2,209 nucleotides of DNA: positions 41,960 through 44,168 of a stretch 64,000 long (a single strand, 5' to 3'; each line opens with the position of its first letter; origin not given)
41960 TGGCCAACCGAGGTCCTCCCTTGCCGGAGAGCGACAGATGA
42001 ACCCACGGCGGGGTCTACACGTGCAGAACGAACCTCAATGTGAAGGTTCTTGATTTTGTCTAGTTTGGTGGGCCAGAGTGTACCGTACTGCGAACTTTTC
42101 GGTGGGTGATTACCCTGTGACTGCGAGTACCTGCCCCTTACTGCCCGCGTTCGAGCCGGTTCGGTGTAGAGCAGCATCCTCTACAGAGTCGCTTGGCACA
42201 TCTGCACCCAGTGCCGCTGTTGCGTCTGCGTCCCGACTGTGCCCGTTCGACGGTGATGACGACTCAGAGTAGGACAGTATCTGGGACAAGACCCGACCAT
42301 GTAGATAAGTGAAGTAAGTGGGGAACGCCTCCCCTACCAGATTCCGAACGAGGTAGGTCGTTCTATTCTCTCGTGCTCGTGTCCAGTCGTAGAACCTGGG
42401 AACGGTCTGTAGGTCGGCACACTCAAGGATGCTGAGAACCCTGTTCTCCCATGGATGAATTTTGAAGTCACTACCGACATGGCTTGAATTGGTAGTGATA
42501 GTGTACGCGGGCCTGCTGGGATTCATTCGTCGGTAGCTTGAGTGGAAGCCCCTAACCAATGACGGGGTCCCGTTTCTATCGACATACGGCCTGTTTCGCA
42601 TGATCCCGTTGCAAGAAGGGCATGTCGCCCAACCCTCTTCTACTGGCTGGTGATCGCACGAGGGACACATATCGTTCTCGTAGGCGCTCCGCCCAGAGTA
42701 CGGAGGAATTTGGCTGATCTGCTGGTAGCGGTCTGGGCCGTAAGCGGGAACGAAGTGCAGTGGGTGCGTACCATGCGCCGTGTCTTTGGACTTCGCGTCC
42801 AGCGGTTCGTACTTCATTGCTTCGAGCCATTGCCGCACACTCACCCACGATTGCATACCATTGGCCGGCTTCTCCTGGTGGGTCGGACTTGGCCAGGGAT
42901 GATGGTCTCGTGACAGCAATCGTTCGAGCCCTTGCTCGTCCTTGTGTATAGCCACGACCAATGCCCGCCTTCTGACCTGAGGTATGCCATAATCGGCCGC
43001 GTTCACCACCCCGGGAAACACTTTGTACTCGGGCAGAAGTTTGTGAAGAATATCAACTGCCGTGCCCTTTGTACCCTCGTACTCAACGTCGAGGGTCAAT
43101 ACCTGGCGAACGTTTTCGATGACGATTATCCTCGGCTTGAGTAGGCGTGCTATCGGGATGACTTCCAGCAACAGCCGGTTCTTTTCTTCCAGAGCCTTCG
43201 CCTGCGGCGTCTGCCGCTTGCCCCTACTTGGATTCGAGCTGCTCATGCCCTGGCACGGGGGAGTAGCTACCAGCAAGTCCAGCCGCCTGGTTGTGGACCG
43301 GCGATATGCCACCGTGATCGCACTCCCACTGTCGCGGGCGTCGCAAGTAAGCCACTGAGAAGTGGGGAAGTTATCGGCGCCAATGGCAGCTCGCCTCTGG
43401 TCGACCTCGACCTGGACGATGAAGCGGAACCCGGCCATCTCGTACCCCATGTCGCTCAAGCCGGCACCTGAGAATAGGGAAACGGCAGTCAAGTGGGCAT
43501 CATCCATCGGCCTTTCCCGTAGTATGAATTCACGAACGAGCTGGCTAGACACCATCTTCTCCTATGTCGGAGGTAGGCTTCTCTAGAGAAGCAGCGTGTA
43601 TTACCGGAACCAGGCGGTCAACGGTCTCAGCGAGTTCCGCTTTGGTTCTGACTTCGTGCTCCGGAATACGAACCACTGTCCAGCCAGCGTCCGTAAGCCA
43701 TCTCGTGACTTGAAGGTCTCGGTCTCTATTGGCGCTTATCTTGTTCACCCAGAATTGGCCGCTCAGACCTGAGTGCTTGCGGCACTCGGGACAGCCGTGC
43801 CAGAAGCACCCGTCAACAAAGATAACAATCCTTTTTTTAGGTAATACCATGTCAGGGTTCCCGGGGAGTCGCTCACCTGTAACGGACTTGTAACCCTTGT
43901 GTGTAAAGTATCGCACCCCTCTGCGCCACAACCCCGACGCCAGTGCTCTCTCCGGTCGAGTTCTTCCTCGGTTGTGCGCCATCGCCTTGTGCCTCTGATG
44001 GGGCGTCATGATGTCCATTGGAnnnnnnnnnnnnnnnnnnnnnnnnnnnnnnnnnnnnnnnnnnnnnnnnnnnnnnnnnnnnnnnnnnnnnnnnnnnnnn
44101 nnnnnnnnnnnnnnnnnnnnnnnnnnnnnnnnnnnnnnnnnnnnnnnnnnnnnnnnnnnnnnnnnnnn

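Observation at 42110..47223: Six translationally coupled genes: DUF433 / PIN-like toxin / DprA(SLOG)-like / GHKL ATPase-nuclease fusion / Vsr / Dcm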

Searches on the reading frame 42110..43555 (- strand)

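Call 3: search_protein_families(library=pfam, proteins=[window:42110-43555:-], max_evalue=0.01)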
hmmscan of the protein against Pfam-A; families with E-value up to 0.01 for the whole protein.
window:42110-43555:- (481 aa): 2 families
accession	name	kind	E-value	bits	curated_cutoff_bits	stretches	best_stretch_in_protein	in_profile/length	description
PF00145.23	DNA_methylase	-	1.8e-33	116.8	22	1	23-412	2-311/324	C-5 cytosine-specific DNA methylase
PF13248.11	Zn_ribbon_3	-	0.0027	17.5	27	1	297-315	5-22/26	zinc-ribbon domain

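Call 4: search_protein_families(library=padloc, proteins=[window:42110-43555:-], max_evalue=0.01)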
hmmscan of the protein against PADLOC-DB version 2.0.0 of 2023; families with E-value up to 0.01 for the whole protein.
window:42110-43555:- (481 aa): 56 families (the best 25 are shown)
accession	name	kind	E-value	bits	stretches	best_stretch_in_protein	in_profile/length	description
PDLC03378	MTase_II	-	8.4e-48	161.4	1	22-432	3-335/344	Type II methyltransferase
PDLC00033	DruM2|DruM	-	2.4e-46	156.7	1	15-428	12-365/368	DNA cytosine methylase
PDLC03234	MTase_II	-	9.2e-46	154.8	1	21-431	4-370/375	Type II methyltransferase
PDLC03384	MTase_II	-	9.8e-39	131.2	2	21-207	3-180/377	Type II methyltransferase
PDLC03237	MTase_II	-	3.4e-36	122.6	2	23-211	795-976/1036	Type II methyltransferase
PDLC03326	MTase_II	-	5.8e-36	122.5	1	21-433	4-382/412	Type II methyltransferase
PDLC00026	DruM2|DruM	-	4.4e-31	106.7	1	21-280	4-239/336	DNA cytosine methylase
PDLC03272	MTase_II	-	1.6e-28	97.9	1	17-389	70-355/407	Type II methyltransferase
PDLC02650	DrmMII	-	7.6e-26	89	3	21-155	8-139/435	DrmMII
PDLC00030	DruM2|DruM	-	1.1e-21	75.4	2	21-245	5-227/380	DNA cytosine methylase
PDLC00027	DruM2|DruM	-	4.5e-21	73.6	1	19-207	9-175/361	DNA cytosine methylase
PDLC02648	DrmMII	-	1.1e-19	68.7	1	19-229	19-246/468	DrmMII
PDLC03307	MTase_II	-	1.5e-19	68.4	2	23-154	2-116/382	Type II methyltransferase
PDLC02651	DrmMII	-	6.6e-19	66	2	335-434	263-361/371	DrmMII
PDLC02647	DrmMII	-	1.6e-18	64.8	2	15-202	112-283/447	DrmMII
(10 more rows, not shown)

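Call 5: search_protein_families(library=ncbifam, proteins=[window:42110-43555:-], max_evalue=0.01)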
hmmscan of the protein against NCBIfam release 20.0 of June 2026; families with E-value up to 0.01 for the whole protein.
window:42110-43555:- (481 aa): 2 families
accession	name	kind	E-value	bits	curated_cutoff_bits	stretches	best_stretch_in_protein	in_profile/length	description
TIGR00675.1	dcm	superfamily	1.2e-21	77.7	100.65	1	25-389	2-300/329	DNA (cytosine-5-)-methyltransferase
NF033497.1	rubre_like_arch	subfamily_domain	0.0029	17.3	32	1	297-322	3-29/34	rubrerythrin-like domain-containing protein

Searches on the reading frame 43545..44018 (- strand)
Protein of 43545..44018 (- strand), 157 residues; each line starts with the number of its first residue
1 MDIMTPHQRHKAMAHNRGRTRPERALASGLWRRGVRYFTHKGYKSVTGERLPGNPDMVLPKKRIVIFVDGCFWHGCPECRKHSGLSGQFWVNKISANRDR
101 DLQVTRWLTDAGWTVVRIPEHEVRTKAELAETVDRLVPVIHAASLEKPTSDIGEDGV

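Call 3: search_protein_families(library=pfam, proteins=[window:43545-44018:-], max_evalue=0.01)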
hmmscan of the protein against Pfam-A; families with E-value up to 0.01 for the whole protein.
window:43545-44018:- (157 aa): 3 families
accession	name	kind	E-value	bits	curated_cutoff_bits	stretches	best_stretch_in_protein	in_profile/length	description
PF03852.21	Vsr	-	2.6e-20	72.5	27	1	1-75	1-69/74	DNA mismatch endonuclease Vsr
PF18741.7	MTES_1575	-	0.0035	17.8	38.2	0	95-127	53-85/96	REase_MTES_1575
PF04480.18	DUF559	-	0.0036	17.6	20.6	0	97-128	67-98/109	Protein of unknown function (DUF559)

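Call 4: search_protein_families(library=padloc, proteins=[window:43545-44018:-], max_evalue=0.01)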
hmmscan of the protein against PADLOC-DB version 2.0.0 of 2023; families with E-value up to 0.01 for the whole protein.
window:43545-44018:- (157 aa): 1 family
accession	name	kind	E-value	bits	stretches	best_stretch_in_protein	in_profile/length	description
PDLC03397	Vsr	-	7.4e-14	50.1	1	45-131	40-127/156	Type II nicking endonuclease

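Call 5: search_protein_families(library=ncbifam, proteins=[window:43545-44018:-], max_evalue=0.01)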
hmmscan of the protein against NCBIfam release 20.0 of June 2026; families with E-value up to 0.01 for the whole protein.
window:43545-44018:- (157 aa): 1 family
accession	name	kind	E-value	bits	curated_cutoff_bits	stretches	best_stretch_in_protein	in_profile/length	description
TIGR00632.1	vsr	subfamily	7.4e-30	103.7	97.85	1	1-122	2-119/119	DNA mismatch endonuclease Vsr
